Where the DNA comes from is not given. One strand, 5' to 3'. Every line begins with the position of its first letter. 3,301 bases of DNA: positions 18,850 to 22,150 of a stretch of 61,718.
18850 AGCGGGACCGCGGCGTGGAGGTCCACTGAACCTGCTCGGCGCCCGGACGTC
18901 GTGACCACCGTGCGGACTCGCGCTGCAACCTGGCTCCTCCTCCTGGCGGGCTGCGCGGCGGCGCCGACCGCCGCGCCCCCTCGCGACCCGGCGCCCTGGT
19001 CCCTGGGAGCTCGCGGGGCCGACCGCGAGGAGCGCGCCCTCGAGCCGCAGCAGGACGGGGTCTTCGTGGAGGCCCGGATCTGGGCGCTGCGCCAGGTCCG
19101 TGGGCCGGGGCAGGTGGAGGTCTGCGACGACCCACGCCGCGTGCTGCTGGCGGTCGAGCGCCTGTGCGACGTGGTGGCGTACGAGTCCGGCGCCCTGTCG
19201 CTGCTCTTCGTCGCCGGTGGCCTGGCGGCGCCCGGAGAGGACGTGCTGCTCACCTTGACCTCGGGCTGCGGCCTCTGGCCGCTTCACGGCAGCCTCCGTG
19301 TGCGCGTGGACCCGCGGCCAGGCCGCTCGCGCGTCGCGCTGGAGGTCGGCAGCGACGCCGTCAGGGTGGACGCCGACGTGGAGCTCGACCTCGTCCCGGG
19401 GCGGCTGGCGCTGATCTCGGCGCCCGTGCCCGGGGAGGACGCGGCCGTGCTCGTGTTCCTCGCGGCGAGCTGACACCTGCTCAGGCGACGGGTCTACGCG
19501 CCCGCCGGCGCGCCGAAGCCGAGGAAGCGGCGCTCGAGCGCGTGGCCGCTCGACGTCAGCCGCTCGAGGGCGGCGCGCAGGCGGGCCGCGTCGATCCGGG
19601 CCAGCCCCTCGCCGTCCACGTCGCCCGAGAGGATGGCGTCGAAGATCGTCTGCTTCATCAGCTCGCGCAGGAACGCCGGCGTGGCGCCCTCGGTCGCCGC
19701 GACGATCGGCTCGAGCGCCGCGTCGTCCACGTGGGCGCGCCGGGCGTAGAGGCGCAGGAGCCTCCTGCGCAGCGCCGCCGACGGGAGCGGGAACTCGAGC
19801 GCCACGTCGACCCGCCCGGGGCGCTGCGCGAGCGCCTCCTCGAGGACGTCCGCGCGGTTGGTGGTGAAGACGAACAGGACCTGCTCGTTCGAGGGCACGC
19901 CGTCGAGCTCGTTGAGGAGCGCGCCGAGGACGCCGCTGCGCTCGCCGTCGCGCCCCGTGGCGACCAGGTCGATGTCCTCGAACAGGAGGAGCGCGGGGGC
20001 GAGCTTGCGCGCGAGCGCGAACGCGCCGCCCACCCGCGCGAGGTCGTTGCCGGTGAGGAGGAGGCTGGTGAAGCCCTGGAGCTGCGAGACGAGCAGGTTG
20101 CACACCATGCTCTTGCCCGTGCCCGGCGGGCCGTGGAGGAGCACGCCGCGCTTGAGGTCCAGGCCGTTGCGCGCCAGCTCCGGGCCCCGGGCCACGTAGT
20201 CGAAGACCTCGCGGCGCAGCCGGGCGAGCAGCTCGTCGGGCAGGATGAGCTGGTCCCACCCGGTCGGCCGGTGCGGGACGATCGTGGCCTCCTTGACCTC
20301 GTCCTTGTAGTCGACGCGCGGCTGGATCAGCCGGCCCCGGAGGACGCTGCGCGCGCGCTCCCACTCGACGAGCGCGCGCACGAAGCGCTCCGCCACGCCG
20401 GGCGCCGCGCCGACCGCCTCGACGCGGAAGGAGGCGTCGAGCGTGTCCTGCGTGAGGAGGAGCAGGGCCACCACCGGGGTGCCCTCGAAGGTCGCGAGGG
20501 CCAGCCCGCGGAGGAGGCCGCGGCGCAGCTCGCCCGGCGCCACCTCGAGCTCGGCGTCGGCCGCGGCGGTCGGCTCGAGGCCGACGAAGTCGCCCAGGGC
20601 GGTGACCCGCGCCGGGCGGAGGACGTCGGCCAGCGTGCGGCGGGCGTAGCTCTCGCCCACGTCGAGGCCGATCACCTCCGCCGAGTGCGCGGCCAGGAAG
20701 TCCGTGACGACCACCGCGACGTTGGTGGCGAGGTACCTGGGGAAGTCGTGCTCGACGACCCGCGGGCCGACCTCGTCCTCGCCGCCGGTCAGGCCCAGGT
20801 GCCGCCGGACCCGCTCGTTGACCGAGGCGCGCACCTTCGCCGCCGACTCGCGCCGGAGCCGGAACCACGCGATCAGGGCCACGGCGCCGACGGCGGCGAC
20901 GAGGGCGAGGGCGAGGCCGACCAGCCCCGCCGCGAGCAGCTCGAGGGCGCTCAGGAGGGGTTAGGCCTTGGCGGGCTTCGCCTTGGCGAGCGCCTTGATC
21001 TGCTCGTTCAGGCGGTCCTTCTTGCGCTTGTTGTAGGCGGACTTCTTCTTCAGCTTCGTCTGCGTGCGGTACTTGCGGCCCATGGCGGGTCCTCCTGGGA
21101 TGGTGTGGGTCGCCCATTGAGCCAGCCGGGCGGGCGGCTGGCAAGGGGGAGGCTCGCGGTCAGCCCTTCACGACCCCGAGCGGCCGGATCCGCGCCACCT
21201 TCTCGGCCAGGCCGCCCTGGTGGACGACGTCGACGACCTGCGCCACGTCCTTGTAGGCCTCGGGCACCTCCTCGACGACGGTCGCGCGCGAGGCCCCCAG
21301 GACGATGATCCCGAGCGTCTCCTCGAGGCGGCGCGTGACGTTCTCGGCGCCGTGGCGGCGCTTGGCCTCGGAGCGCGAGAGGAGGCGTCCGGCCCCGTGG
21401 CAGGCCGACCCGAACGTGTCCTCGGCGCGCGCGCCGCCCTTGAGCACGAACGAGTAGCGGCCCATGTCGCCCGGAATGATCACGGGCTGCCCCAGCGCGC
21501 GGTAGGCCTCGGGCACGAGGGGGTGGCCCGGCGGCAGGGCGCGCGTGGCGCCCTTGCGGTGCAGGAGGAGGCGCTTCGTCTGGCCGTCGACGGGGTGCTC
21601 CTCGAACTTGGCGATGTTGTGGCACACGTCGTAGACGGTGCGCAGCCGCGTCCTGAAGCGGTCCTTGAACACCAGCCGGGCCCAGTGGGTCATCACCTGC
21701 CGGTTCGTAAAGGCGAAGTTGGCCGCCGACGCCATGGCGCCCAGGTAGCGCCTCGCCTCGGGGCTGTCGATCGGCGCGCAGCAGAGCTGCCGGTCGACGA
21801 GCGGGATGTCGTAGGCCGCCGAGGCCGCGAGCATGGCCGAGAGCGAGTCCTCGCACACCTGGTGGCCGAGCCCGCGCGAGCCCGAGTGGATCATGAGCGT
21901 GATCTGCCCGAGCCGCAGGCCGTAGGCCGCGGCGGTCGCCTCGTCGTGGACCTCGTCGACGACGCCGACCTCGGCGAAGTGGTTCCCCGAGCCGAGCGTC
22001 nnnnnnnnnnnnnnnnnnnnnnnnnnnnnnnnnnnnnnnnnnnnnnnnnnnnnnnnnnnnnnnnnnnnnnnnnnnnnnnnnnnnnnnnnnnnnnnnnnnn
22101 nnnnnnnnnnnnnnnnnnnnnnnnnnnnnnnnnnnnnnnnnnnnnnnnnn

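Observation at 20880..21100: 40-aa polybasic mini-ORF with a strong RBS, in frame with and one TAA away from a membrane-anchored AAA+ ATPase that lacks a canonical start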

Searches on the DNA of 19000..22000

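Call 41: search_rna_families(source=window, start=19000, end=22000, threshold=evalue, max_evalue=1)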
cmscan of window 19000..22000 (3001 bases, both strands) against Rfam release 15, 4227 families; matches with E-value up to 1: 0.
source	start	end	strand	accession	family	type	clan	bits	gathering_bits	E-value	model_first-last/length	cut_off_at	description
